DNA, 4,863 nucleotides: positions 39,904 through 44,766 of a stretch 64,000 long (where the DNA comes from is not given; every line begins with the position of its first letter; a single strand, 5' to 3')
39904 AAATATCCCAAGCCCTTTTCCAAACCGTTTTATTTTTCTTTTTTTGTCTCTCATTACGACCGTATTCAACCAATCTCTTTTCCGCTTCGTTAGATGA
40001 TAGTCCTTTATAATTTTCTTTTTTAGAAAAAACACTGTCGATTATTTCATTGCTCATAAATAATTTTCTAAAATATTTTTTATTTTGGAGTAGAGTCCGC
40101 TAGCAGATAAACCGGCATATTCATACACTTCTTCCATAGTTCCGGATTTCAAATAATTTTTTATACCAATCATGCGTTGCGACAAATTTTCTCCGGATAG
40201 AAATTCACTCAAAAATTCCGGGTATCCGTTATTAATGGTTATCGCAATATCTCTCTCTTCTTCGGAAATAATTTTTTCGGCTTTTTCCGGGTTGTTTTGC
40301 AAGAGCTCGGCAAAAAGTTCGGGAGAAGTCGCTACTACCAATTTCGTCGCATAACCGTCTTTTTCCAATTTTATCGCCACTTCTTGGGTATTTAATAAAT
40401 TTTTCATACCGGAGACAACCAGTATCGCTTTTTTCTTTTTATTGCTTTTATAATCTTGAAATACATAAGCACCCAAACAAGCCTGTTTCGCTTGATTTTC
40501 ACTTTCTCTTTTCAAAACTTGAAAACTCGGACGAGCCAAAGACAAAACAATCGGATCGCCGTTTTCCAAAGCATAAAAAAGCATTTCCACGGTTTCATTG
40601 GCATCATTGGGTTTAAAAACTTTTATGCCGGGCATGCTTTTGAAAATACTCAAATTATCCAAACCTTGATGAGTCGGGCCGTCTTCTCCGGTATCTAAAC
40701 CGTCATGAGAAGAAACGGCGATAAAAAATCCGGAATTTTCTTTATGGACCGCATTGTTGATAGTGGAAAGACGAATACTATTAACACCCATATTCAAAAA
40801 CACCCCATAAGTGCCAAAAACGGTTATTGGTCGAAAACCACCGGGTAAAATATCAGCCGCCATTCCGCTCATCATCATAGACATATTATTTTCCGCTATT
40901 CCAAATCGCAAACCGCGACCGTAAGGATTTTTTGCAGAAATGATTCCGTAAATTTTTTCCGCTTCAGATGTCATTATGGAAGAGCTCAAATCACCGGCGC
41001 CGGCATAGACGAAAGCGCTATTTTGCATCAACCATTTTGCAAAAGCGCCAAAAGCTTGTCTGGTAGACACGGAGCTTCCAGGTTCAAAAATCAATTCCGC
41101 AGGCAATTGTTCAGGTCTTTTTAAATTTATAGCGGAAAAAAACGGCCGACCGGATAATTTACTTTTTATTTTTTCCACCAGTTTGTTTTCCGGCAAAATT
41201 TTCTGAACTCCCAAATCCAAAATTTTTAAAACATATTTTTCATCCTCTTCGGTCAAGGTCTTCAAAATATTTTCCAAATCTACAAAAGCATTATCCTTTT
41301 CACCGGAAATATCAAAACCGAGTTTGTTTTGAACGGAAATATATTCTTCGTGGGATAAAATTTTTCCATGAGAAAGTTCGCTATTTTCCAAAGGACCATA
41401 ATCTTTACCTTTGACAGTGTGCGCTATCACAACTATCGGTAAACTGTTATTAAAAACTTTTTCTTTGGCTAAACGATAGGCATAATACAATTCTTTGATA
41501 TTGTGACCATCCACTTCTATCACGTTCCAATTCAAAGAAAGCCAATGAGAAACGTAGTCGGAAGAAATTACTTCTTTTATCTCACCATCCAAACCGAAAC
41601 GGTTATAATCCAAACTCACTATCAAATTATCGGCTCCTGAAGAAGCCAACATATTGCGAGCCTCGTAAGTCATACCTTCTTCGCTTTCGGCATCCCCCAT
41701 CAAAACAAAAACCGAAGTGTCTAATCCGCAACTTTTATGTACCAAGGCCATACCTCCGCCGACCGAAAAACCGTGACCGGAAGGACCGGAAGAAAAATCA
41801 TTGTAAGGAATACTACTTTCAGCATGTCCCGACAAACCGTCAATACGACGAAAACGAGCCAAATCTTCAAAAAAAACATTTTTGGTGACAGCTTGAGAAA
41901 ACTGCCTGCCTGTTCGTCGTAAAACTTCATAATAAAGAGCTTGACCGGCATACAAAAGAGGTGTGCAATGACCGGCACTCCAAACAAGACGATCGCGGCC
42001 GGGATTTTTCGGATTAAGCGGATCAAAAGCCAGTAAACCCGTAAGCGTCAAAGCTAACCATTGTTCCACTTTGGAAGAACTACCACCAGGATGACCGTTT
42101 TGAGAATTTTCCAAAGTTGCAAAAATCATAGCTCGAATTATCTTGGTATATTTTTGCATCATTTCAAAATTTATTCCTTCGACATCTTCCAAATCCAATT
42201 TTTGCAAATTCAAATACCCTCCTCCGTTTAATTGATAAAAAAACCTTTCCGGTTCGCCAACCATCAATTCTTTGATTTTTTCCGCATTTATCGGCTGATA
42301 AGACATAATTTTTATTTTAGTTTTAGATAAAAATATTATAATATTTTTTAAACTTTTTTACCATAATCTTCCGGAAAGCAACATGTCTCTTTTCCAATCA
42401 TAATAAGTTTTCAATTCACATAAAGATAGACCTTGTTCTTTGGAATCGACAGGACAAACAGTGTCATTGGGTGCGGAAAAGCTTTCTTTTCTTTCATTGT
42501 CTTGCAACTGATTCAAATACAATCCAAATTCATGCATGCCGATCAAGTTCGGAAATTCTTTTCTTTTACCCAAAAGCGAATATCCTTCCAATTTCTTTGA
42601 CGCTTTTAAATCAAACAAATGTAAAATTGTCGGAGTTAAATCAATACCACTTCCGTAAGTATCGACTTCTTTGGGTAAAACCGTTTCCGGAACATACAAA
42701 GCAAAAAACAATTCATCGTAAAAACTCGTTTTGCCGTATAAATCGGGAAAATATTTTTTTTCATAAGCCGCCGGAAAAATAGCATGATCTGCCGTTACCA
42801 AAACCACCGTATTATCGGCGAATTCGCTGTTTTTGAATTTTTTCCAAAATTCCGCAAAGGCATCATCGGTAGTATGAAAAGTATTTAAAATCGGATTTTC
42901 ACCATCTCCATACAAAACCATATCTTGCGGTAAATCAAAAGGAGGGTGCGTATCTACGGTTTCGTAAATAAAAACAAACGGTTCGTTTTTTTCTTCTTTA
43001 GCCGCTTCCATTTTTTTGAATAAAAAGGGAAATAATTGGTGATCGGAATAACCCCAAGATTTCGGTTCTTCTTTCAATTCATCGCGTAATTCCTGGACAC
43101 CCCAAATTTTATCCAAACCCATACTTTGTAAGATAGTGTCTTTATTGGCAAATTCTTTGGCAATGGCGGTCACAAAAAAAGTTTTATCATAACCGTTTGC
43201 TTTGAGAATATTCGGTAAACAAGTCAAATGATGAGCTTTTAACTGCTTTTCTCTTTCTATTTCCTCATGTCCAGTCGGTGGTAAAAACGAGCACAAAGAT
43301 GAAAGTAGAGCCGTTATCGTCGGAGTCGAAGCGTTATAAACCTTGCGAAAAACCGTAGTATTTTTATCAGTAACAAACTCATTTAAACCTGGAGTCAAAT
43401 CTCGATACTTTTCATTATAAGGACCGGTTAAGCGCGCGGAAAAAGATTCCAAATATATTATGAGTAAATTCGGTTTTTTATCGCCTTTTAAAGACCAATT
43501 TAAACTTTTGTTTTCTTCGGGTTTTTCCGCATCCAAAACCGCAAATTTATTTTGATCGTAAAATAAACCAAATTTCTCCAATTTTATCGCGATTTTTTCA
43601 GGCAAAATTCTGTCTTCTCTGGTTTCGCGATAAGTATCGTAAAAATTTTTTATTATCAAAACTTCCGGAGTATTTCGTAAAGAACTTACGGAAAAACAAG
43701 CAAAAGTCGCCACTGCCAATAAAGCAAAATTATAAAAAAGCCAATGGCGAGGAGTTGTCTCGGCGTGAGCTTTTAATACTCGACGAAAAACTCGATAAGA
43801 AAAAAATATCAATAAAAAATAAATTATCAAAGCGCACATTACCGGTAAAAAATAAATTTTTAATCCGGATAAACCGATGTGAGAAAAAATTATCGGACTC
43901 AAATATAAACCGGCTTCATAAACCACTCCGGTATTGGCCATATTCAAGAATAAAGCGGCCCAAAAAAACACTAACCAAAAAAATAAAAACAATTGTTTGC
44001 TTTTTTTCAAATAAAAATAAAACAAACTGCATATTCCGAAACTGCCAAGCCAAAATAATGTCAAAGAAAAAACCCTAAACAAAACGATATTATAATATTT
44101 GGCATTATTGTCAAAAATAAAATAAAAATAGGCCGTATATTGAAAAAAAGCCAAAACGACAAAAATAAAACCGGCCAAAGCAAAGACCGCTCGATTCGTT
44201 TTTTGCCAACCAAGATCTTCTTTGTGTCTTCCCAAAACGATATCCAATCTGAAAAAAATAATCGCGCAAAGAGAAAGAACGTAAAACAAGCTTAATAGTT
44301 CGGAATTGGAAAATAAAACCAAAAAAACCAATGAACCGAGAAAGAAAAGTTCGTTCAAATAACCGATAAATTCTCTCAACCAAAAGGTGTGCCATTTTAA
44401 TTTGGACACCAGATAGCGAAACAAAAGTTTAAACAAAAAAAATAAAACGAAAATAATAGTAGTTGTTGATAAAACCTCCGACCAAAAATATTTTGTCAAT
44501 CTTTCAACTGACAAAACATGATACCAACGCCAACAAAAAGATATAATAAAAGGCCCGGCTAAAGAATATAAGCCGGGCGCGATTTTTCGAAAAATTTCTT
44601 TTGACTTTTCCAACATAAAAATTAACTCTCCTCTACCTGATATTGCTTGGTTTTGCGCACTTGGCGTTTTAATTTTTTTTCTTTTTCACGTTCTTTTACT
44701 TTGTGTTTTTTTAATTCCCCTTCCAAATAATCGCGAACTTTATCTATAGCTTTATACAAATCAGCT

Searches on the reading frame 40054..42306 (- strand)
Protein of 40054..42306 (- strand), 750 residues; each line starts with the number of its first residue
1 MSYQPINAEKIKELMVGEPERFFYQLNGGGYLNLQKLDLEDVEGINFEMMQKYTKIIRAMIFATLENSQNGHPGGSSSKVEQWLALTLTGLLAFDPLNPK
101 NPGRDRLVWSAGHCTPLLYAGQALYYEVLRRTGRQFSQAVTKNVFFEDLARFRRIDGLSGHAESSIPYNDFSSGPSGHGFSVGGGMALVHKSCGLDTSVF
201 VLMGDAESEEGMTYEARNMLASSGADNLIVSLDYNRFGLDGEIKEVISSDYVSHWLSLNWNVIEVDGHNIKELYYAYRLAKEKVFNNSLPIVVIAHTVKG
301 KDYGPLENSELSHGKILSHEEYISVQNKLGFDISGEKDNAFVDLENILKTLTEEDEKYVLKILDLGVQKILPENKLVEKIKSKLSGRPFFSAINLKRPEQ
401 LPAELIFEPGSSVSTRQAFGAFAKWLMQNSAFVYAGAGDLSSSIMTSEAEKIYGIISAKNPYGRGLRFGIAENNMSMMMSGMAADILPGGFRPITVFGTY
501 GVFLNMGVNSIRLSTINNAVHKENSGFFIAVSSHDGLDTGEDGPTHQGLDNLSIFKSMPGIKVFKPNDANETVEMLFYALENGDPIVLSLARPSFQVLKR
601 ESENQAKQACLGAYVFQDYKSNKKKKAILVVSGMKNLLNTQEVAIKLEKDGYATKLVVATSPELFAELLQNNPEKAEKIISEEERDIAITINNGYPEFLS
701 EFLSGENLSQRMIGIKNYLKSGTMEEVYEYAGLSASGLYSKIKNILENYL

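Call 18: search_protein_families(library=pfam, proteins=[window:40054-42306:-], max_evalue=0.00001)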
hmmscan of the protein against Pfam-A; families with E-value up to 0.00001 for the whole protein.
window:40054-42306:- (750 aa): 5 families
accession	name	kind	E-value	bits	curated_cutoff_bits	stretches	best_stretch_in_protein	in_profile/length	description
PF00456.26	Transketolase_N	-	1.2e-31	110.4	22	1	51-332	3-278/334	Transketolase, thiamine diphosphate binding domain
PF02779.29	Transket_pyr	-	6.8e-23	81.6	27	1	412-594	2-171/174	Transketolase, pyrimidine binding domain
PF13292.11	DXP_synthase_N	-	2.3e-09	37.3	21.2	1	40-238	8-174/274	1-deoxy-D-xylulose-5-phosphate synthase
PF00676.26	E1_dh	-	1.6e-08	34.3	22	1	173-294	100-221/300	Dehydrogenase E1 component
PF22613.1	Transketolase_C_1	-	9e-07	29.5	27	1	612-733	1-112/113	Transketolase-like TK C-terminal domain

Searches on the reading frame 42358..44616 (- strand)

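Call 18: search_protein_families(library=pfam, proteins=[window:42358-44616:-], max_evalue=0.00001)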
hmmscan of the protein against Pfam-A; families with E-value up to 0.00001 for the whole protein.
window:42358-44616:- (752 aa): 1 family
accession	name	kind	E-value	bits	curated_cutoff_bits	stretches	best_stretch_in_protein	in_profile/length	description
PF00884.28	Sulfatase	-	1.1e-25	91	25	1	382-669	1-300/301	Sulfatase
